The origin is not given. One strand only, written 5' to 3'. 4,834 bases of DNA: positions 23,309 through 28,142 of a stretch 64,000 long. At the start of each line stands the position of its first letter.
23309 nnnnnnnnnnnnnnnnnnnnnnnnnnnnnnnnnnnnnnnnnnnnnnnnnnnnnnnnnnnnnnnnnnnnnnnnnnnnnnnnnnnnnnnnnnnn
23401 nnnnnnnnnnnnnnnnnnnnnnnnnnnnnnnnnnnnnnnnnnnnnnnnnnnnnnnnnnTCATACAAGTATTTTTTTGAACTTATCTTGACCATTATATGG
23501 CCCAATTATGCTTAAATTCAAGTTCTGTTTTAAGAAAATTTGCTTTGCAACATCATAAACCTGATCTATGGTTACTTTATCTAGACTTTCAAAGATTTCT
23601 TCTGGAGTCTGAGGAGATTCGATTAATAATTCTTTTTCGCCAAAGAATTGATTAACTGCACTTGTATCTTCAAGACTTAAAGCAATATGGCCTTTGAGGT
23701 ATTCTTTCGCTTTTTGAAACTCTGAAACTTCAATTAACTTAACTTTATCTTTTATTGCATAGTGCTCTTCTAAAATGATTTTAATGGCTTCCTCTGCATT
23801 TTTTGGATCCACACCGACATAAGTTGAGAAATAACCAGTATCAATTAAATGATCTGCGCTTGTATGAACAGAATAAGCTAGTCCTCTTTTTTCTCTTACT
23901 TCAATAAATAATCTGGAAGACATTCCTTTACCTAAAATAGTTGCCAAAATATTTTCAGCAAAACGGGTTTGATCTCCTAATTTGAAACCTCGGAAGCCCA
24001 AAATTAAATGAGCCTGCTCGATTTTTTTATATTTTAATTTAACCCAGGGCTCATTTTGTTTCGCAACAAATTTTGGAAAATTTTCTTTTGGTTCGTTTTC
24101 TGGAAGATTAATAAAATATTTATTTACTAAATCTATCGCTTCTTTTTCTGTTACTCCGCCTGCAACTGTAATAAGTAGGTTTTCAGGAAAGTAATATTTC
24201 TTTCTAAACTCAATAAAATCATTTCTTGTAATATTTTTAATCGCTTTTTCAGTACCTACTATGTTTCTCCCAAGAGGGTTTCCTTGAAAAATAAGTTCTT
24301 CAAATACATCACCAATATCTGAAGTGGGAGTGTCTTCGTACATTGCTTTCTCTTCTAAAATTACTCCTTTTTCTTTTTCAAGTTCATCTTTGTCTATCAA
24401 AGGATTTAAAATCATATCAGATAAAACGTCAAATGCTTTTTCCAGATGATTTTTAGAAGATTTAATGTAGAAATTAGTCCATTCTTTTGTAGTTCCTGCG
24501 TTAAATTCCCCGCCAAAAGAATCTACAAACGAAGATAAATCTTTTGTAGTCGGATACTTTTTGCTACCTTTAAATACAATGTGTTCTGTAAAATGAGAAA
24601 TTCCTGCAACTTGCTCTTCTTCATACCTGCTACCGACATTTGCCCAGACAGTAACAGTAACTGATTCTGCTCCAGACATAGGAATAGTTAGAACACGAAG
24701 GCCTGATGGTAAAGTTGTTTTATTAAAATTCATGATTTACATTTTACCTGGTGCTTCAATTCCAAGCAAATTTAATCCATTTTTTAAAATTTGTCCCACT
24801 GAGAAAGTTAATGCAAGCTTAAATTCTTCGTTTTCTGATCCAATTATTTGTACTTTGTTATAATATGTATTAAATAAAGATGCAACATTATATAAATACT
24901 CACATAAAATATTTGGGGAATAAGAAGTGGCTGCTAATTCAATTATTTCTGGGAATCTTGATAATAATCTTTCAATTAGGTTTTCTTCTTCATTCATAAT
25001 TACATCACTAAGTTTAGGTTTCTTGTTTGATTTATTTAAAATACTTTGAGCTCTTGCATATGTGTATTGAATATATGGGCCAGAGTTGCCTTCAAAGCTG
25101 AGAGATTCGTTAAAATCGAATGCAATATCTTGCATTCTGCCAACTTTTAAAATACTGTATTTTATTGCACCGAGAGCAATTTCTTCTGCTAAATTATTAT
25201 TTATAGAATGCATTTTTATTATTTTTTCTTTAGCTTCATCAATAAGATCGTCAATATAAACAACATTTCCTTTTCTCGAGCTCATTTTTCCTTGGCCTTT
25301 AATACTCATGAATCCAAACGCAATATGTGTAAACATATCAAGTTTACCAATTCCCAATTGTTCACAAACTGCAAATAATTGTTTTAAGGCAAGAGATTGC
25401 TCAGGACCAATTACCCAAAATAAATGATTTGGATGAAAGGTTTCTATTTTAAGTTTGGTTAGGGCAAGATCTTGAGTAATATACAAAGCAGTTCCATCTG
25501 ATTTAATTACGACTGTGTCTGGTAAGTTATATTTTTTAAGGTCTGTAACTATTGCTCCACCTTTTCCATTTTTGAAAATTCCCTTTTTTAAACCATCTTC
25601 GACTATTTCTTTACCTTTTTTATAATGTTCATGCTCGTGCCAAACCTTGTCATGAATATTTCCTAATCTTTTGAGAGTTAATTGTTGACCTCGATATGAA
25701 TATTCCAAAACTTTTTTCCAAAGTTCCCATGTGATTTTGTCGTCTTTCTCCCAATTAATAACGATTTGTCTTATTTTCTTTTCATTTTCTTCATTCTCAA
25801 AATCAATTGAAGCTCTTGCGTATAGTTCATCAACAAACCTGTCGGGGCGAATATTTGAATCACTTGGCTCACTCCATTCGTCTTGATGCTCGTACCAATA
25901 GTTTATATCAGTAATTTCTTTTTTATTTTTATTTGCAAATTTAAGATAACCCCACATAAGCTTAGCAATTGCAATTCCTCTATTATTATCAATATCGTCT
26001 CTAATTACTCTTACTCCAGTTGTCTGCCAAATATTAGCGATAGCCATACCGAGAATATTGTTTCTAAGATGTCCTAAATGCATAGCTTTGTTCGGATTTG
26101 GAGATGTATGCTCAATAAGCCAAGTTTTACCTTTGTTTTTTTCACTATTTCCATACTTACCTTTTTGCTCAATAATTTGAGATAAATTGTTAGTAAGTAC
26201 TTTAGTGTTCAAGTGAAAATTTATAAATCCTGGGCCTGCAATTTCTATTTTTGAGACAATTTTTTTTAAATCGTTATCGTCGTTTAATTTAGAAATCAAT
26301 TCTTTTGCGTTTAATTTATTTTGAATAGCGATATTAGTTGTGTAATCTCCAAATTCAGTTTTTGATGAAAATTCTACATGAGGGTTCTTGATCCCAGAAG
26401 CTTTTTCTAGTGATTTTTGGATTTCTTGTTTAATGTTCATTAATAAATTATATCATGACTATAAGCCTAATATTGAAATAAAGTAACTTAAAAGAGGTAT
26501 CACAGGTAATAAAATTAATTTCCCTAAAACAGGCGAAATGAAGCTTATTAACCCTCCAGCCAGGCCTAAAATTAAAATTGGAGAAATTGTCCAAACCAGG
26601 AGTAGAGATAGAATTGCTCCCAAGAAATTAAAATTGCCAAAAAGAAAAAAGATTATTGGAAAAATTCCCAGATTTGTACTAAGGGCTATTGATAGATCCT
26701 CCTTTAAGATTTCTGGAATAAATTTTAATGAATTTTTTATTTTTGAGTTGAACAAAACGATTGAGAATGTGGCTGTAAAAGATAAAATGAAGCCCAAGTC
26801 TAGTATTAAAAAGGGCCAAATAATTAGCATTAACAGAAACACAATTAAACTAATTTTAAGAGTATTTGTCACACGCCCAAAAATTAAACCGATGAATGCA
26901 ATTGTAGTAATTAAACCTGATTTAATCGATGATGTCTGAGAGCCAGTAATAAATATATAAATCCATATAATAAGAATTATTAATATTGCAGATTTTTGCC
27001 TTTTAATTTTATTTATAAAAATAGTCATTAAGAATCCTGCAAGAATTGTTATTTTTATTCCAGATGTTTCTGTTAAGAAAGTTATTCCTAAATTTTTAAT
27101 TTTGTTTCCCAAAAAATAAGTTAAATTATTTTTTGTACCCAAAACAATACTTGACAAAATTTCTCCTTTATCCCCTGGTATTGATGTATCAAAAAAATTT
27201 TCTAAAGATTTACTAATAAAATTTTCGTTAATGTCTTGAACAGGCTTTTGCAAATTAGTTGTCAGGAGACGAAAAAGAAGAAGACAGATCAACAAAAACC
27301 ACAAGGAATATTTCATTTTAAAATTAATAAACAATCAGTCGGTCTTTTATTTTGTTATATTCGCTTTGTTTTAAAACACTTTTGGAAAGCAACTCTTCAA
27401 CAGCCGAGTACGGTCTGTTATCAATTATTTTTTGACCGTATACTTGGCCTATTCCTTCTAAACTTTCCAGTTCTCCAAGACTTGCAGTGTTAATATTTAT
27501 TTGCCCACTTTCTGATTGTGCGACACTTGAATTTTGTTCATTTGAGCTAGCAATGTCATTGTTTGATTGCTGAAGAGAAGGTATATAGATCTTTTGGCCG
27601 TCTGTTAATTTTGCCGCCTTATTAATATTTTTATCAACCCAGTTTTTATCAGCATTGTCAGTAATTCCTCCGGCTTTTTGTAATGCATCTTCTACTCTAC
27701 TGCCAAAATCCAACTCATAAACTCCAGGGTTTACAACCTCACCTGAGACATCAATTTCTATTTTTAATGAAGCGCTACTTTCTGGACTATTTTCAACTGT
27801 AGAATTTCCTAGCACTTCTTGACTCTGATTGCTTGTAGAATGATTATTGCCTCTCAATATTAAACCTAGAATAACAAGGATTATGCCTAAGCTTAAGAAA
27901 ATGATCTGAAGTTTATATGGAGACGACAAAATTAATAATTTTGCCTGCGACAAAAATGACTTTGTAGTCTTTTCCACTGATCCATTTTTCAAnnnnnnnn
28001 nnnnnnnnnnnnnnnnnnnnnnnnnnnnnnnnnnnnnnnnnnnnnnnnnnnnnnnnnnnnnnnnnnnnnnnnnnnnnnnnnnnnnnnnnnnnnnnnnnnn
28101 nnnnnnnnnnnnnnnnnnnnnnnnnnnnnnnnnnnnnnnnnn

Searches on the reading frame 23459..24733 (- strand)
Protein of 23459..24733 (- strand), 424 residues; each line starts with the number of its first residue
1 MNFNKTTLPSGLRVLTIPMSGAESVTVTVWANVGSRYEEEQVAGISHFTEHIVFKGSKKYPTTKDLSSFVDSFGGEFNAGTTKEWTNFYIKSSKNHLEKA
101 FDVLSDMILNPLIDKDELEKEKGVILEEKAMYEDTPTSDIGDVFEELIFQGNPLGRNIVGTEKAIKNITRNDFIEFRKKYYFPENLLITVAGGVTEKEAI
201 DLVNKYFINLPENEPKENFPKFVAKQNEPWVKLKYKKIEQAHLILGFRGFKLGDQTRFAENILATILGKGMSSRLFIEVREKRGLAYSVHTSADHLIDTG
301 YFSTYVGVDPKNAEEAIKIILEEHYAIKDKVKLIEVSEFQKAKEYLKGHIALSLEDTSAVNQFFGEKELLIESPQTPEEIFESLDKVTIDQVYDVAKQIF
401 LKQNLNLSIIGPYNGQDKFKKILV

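Call 68: search_protein_families(library=pfam, proteins=[window:23459-24733:-], max_evalue=0.001)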
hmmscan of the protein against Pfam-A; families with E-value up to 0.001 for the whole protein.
window:23459-24733:- (424 aa): 2 families
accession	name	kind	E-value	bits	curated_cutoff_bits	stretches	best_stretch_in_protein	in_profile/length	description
PF05193.26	Peptidase_M16_C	-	2.7e-40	138.6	23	1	167-344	1-179/181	Peptidase M16 inactive domain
PF00675.25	Peptidase_M16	-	3.2e-36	124.9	22.3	1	14-161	2-148/149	Insulinase (Peptidase family M16)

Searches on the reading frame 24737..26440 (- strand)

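Call 68: search_protein_families(library=pfam, proteins=[window:24737-26440:-], max_evalue=0.001)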
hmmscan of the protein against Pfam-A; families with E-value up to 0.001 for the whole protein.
window:24737-26440:- (567 aa): 3 families
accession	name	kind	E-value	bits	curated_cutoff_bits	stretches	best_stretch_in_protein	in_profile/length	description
PF00750.26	tRNA-synt_1d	-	8e-43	147.2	23.3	1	86-443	2-349/349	tRNA synthetases class I (R), catalytic domain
PF05746.21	DALR_1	-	2e-30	105.7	22.3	1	457-567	1-117/117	DALR anticodon binding domain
PF03485.21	Arg_tRNA_synt_N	-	1.5e-13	51.6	21.5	1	2-77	2-85/85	Arginyl tRNA synthetase N terminal domain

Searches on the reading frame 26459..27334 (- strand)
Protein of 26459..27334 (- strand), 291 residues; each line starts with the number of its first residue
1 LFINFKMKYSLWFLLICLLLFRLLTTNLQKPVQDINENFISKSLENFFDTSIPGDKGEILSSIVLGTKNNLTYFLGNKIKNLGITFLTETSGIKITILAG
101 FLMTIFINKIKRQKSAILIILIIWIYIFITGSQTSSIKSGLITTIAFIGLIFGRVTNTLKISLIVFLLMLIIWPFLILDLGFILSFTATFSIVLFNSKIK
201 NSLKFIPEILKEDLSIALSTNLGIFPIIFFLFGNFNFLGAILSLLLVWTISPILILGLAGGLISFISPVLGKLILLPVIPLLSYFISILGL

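Call 68: search_protein_families(library=pfam, proteins=[window:26459-27334:-], max_evalue=0.001)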
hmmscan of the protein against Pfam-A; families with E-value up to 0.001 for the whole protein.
window:26459-27334:- (291 aa): 1 family
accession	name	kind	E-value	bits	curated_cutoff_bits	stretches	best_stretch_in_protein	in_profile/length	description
PF03772.21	Competence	-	2.1e-30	106.5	23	1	64-289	2-232/270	Competence protein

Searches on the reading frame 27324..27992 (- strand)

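Call 68: search_protein_families(library=pfam, proteins=[window:27324-27992:-], max_evalue=0.001)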
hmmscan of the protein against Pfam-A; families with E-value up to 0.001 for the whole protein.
window:27324-27992:- (222 aa): 4 families
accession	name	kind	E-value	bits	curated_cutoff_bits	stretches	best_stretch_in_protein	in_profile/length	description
PF10531.15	SLBB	-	1.4e-11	44.5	27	1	81-115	3-37/55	SLBB domain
PF12836.13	HHH_3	-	3.2e-11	43.6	27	1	162-219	3-64/65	Helix-hairpin-helix motif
PF22461.2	SLBB_2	-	7.9e-07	29.5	27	1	81-117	4-42/79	SLBB domain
PF06514.17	PsbU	-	0.00057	20.3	24.5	0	155-213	5-63/93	Photosystem II 12 kDa extrinsic protein (PsbU)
